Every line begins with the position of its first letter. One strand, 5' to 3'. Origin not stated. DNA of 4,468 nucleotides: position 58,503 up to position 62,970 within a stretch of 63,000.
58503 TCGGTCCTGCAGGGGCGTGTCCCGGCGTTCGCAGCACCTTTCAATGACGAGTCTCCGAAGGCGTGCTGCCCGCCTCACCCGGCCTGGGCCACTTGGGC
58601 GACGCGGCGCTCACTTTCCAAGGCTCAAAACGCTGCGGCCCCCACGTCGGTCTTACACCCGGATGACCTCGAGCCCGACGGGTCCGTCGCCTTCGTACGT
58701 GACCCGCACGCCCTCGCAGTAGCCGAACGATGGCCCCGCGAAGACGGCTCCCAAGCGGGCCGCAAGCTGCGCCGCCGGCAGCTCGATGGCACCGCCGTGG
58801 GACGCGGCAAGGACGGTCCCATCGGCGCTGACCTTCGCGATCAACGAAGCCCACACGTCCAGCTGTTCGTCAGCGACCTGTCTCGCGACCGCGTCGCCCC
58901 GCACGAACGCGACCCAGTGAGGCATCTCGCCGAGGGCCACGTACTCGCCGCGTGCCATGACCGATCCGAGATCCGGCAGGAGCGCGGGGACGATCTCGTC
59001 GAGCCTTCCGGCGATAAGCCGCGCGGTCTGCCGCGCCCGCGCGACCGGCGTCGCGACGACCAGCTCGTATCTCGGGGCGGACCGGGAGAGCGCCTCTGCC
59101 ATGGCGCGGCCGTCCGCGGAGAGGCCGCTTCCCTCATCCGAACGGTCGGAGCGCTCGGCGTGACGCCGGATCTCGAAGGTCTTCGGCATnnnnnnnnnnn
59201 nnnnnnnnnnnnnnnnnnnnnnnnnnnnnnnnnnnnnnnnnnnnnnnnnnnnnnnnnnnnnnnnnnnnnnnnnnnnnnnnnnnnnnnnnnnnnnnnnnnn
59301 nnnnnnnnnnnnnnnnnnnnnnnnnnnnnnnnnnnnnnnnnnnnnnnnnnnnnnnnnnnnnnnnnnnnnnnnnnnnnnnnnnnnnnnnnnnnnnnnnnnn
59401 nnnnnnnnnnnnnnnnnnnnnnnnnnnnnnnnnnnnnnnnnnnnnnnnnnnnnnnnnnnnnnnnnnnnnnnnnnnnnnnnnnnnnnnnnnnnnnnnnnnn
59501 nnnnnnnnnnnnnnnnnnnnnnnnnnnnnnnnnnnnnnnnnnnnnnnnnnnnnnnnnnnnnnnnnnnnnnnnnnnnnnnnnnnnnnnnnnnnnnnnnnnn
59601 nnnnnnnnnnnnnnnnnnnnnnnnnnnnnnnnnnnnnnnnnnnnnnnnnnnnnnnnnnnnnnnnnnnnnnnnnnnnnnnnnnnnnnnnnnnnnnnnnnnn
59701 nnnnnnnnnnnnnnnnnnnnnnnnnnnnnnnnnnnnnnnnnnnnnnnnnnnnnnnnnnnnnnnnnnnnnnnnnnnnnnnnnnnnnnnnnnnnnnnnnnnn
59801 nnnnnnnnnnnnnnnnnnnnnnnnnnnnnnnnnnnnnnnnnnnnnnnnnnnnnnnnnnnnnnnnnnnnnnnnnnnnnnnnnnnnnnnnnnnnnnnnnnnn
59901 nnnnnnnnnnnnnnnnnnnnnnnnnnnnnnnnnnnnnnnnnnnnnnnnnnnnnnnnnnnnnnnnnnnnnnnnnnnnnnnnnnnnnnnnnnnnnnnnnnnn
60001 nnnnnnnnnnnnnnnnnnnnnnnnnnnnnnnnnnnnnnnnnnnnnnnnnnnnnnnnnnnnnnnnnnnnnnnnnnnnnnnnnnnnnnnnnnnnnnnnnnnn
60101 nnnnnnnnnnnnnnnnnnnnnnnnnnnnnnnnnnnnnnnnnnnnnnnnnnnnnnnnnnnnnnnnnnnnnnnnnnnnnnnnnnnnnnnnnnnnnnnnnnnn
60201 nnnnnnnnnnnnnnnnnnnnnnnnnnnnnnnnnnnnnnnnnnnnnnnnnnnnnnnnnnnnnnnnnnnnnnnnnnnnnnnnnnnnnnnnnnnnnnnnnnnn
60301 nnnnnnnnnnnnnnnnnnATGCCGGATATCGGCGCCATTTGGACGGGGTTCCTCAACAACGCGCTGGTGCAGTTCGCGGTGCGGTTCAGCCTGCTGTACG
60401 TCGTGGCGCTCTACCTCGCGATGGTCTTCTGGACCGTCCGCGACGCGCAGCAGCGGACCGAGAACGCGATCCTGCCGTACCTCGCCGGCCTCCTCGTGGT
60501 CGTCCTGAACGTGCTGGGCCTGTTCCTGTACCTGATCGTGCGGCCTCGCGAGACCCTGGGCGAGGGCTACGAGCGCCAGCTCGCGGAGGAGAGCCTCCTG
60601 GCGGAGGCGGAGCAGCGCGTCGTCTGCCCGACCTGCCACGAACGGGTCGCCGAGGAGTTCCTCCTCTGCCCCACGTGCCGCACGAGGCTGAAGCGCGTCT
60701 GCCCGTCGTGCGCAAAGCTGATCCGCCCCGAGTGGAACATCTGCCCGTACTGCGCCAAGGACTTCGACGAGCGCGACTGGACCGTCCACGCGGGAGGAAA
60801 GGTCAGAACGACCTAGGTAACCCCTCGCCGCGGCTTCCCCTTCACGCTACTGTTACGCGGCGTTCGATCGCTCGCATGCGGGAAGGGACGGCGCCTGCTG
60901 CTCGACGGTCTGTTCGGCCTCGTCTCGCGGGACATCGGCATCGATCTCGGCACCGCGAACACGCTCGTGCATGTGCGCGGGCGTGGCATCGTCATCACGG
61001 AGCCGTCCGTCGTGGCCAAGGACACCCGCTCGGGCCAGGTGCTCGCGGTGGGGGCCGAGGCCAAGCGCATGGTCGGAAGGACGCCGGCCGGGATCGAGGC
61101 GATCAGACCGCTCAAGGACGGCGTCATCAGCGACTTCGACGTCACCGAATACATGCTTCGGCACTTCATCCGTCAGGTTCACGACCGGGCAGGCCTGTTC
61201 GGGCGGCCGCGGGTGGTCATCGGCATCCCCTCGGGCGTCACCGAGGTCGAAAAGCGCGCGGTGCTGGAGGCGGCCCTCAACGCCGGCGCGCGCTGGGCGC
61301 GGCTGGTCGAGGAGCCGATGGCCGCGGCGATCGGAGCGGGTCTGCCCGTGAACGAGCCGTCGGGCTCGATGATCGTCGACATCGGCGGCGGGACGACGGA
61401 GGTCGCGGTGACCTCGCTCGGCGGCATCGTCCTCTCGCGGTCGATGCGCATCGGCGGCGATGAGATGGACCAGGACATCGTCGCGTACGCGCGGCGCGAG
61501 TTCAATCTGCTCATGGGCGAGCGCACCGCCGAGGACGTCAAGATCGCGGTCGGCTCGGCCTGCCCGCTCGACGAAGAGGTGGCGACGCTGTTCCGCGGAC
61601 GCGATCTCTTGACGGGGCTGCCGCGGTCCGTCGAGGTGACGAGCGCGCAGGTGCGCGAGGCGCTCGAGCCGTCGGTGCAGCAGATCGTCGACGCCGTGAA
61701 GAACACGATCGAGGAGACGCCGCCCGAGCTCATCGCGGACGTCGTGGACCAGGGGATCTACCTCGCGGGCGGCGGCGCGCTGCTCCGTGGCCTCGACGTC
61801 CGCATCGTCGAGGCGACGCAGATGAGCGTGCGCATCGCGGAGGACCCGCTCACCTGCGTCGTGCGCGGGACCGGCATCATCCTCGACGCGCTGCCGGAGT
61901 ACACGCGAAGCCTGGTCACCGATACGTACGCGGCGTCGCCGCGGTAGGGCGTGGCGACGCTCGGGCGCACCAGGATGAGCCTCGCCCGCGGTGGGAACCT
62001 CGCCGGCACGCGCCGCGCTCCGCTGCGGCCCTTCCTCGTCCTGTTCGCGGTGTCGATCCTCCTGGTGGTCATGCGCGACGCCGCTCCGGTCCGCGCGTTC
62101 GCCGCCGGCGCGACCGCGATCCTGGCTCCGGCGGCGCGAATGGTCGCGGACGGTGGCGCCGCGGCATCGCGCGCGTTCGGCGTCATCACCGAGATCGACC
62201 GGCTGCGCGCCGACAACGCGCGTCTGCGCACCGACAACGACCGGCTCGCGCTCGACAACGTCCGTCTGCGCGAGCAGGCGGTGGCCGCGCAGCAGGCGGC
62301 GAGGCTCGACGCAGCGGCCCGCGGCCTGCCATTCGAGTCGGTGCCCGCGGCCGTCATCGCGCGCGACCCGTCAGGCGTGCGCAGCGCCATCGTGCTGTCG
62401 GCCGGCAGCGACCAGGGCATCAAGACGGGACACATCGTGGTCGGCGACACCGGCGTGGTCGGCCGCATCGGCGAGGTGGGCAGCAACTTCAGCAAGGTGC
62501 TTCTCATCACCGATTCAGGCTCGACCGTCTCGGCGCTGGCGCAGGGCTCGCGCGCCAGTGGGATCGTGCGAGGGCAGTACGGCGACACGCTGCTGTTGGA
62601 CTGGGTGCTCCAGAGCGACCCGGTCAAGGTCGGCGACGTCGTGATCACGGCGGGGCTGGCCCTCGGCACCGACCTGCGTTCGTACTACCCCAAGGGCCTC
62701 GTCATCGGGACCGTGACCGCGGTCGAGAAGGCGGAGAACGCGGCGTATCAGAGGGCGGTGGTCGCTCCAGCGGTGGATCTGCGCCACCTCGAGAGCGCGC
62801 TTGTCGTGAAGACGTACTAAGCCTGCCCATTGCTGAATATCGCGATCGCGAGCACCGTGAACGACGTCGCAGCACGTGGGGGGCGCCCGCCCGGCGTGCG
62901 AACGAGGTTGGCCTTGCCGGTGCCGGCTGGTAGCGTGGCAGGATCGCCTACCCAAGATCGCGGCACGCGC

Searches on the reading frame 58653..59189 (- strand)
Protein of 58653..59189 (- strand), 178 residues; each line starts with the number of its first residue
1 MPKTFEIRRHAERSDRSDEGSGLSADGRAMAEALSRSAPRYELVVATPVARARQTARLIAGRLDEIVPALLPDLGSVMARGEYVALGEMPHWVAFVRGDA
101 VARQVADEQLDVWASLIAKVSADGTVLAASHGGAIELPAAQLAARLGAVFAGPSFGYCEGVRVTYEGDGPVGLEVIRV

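Call 60: search_protein_families(library=pfam, proteins=[window:58653-59189:-], max_evalue=0.00001)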
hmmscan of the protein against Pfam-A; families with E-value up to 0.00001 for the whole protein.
window:58653-59189:- (178 aa): 1 family
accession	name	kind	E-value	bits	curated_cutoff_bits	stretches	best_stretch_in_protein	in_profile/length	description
PF00300.27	His_Phos_1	-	1.9e-09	37.9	21.7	1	9-171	5-187/194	Histidine phosphatase superfamily (branch 1)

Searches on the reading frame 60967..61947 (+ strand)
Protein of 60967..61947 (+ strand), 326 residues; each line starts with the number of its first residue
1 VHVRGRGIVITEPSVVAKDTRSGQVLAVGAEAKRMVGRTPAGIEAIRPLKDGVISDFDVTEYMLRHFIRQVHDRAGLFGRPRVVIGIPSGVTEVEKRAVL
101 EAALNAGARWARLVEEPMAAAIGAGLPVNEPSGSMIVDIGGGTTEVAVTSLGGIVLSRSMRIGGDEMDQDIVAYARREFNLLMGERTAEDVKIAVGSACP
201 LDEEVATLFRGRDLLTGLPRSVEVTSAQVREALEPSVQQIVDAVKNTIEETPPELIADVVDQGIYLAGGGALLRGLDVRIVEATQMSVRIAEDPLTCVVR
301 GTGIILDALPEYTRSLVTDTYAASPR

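Call 60: search_protein_families(library=pfam, proteins=[window:60967-61947:+], max_evalue=0.00001)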
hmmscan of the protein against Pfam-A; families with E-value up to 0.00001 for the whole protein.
window:60967-61947:+ (326 aa): 5 families
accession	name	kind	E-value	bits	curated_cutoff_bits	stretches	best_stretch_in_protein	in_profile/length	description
PF06723.19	MreB_Mbl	-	1.4e-131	438.7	27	1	2-309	16-322/327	MreB/Mbl protein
PF00012.26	HSP70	-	3.9e-13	48.9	20.6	1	83-181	136-240/599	Hsp70 protein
PF14450.12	FtsA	-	2.7e-10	41.1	31.8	1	136-293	2-112/127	Cell division protein FtsA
PF00022.25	Actin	-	4.5e-09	35.8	27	1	13-177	31-189/410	Actin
PF11104.14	PilM_2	-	1.1e-08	34.8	27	0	231-292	246-306/340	Type IV pilus assembly protein PilM;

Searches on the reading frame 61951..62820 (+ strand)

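Call 60: search_protein_families(library=pfam, proteins=[window:61951-62820:+], max_evalue=0.00001)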
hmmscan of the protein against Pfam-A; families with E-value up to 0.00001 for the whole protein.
window:61951-62820:+ (289 aa): 1 family
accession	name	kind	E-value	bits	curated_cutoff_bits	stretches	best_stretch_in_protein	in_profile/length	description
PF04085.20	MreC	-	1.3e-36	126.1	28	1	135-287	1-147/147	Rod shape-determining protein MreC, barrel core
